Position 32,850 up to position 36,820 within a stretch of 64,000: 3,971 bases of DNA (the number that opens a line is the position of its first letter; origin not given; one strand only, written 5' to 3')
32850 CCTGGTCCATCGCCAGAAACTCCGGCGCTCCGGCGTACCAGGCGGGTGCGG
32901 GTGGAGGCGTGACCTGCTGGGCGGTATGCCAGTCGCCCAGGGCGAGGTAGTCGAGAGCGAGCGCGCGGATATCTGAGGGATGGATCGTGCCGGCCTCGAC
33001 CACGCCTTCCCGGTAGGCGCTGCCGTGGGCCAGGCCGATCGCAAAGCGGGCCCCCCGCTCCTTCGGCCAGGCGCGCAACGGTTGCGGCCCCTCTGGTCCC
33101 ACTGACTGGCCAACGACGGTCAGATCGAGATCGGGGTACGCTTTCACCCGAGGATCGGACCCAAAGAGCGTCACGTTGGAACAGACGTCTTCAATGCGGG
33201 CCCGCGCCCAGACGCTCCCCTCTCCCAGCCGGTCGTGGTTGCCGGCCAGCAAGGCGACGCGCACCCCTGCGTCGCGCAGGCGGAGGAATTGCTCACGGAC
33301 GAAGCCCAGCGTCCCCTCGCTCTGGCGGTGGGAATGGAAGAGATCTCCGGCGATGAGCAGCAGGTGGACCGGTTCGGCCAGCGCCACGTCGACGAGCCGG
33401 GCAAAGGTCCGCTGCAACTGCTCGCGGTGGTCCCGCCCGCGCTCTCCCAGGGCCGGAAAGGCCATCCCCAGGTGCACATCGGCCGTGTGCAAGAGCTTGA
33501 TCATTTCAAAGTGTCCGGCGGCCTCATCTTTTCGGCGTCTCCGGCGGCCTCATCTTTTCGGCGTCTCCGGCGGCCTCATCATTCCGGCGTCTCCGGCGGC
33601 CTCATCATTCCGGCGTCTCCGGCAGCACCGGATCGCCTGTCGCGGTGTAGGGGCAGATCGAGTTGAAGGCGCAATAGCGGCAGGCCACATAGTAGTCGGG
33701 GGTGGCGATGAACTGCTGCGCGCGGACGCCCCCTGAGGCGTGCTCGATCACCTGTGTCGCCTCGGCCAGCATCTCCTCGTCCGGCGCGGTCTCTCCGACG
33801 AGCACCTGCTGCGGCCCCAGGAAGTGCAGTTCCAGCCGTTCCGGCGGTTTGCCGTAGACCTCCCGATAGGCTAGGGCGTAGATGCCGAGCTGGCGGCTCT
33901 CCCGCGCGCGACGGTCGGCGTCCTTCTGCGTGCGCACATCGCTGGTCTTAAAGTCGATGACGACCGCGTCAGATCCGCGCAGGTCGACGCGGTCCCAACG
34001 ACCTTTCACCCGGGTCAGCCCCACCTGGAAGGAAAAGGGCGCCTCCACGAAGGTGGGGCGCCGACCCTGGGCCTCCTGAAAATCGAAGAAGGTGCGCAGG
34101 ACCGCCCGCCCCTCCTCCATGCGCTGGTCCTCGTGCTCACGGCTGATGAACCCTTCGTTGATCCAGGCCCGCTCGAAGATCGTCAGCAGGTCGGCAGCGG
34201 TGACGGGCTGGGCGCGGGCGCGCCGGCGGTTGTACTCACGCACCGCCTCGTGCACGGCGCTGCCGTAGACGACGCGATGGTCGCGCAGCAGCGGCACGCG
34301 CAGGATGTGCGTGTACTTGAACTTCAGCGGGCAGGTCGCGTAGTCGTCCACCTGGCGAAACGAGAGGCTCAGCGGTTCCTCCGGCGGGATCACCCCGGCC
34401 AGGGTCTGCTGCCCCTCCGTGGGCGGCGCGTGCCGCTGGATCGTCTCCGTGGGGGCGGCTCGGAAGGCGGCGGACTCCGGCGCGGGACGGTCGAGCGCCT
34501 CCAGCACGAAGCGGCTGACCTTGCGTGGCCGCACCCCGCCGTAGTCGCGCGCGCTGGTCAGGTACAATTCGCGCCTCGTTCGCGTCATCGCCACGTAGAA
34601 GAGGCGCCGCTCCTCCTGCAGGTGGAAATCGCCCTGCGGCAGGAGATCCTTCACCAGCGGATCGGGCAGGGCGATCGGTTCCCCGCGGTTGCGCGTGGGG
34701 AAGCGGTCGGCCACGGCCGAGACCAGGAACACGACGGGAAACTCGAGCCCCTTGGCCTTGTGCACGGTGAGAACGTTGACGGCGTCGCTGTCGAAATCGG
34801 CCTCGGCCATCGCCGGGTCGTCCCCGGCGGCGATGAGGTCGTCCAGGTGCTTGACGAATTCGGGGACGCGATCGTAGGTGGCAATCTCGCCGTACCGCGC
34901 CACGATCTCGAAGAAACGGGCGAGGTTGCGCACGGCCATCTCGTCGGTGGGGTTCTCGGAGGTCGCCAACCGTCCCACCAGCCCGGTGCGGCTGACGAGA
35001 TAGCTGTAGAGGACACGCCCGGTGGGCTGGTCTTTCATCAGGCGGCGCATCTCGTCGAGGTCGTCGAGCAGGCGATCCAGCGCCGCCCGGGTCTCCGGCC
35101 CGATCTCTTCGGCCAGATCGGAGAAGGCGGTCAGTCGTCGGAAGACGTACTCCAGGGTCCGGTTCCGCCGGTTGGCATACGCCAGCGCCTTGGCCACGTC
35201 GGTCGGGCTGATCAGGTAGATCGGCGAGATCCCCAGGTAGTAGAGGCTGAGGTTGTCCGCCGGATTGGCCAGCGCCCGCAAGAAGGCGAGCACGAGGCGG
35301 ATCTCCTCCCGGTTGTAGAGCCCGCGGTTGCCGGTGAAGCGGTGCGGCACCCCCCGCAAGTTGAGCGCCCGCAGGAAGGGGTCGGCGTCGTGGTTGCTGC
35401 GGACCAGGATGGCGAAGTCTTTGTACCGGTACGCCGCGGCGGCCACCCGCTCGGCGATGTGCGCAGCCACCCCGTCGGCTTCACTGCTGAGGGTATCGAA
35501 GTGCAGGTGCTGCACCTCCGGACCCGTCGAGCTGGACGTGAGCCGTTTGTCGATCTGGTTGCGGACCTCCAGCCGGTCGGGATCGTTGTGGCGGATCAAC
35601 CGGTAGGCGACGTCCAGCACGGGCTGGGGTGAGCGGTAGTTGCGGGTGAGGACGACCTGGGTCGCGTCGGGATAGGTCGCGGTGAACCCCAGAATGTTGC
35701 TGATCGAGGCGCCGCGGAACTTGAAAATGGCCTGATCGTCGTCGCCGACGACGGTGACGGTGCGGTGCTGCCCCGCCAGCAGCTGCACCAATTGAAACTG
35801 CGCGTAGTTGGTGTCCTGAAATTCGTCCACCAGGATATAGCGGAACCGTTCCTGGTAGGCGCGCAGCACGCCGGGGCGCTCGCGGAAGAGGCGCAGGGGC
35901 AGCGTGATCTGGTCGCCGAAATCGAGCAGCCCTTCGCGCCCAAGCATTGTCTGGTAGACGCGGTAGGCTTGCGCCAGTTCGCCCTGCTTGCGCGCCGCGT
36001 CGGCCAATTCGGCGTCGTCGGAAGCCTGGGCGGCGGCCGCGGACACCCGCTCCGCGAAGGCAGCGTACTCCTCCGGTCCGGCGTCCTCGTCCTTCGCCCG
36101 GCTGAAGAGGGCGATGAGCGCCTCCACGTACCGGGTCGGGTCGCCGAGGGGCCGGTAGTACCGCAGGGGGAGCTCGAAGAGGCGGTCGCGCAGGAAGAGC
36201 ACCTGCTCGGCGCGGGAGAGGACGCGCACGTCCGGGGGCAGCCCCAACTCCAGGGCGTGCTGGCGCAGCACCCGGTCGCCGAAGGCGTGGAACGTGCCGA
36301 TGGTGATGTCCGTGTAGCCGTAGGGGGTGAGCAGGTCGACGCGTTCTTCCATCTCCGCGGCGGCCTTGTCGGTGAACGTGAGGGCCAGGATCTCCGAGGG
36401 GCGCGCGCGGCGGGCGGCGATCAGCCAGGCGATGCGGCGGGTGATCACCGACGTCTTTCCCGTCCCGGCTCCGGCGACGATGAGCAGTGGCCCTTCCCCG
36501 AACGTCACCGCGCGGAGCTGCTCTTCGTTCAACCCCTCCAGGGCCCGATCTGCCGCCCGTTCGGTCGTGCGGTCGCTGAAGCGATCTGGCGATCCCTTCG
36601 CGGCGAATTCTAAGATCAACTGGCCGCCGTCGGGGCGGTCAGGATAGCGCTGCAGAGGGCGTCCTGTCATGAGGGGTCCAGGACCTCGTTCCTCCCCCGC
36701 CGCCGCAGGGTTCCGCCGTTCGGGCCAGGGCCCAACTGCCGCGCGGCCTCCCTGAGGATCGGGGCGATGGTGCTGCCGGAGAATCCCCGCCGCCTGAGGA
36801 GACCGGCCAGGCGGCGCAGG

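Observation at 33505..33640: Four 26-bp tandem repeats that reiterate the last codons of the helicase-nuclease gene, directly upstream of the sbcD start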

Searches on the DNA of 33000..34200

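Call 44: search_rna_families(source=window, start=33000, end=34200, threshold=evalue, max_evalue=1)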
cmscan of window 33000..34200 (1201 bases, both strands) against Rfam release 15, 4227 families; matches with E-value up to 1: 0.
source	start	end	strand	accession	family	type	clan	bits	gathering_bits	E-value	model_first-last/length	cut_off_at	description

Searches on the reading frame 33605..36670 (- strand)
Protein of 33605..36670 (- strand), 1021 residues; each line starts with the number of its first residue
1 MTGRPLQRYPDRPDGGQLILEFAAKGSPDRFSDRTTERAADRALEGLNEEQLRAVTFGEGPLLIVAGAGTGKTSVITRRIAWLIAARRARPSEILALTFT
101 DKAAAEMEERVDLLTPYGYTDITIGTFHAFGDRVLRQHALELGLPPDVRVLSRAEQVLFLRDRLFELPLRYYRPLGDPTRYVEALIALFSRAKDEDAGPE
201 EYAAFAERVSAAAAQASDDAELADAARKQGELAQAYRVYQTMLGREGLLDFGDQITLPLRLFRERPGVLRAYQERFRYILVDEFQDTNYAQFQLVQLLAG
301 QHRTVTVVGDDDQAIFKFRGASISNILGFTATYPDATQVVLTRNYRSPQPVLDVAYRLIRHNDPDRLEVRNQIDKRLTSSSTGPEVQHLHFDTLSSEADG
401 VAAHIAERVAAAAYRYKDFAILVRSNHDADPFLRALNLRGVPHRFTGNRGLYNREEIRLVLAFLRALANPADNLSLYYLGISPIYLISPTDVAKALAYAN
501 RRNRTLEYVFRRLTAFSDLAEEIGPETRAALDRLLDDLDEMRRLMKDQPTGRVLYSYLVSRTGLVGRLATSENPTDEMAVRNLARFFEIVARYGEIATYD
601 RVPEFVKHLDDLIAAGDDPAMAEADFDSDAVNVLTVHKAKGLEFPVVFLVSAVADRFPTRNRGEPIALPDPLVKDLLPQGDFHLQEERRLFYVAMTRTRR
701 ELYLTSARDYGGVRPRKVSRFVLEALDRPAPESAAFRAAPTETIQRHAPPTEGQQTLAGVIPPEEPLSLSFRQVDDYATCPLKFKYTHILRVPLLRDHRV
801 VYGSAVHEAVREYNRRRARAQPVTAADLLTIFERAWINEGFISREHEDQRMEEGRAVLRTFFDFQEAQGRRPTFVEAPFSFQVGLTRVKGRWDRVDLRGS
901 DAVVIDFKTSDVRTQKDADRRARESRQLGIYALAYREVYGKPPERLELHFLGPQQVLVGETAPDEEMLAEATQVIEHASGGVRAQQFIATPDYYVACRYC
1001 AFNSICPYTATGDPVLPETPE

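Call 10: search_protein_families(library=pfam, proteins=[window:33605-36670:-])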
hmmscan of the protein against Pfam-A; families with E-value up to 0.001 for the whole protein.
window:33605-36670:- (1021 aa): 7 families
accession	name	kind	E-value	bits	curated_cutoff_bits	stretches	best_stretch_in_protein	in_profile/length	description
PF00580.27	UvrD-helicase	-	7.2e-75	252.6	23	1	47-333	1-270/271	UvrD/REP helicase N-terminal domain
PF13361.12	UvrD_C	-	1.7e-49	169.5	25.6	1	339-707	1-348/350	UvrD-like helicase C-terminal domain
PF12705.13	PDDEXK_1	-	1.2e-34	120.8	22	1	768-1007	1-247/247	PD-(D/E)XK nuclease superfamily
PF13245.12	AAA_19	-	3.7e-22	79.4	25.1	1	52-318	2-133/134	AAA domain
PF13538.12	UvrD_C_2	-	4.2e-13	49.4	27.4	2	633-656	4-27/52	UvrD-like helicase C-terminal domain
PF13604.12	AAA_30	-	8.8e-07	29.3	27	0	47-112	2-67/191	AAA domain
PF01443.25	Viral_helicase1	-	2.9e-06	27.7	21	0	621-704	167-226/228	Viral superfamily 1 RNA helicase core domain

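Call 53: find_encoding_contigs(protein=window:33605-36670:-, flank=1500, max_places=10)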
Protein window:33605-36670:- (1021 aa): 2 contigs read that carry it; 2 places shown.
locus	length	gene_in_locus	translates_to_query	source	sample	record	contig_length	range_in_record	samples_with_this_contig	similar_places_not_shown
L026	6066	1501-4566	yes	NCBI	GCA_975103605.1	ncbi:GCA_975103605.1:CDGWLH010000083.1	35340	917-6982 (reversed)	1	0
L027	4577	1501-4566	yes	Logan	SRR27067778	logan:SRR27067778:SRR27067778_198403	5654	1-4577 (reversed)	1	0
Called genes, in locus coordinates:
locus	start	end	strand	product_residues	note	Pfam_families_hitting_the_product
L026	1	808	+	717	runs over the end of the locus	PF00154:RecA_N, PF06745:ATPase (faint), PF08423:Rad51 (faint), PF27531:MT3502_N (faint), PF03161:LAGLIDADG_2, PF00154:RecA_N, PF21096:RecA_C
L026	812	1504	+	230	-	PF21982:RecX_HTH1, PF02631:RecX_HTH2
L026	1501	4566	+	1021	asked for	PF00580:UvrD-helicase, PF01443:Viral_helicase1 (faint), PF13245:AAA_19, PF13604:AAA_30 (faint), PF13361:UvrD_C, PF13538:UvrD_C_2 (weak), PF12705:PDDEXK_1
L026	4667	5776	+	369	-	PF00149:Metallophos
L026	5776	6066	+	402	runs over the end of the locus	?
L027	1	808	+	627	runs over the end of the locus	?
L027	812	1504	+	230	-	PF21982:RecX_HTH1, PF02631:RecX_HTH2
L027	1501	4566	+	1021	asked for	PF00580:UvrD-helicase, PF01443:Viral_helicase1 (faint), PF13245:AAA_19, PF13604:AAA_30 (faint), PF13361:UvrD_C, PF13538:UvrD_C_2 (weak), PF12705:PDDEXK_1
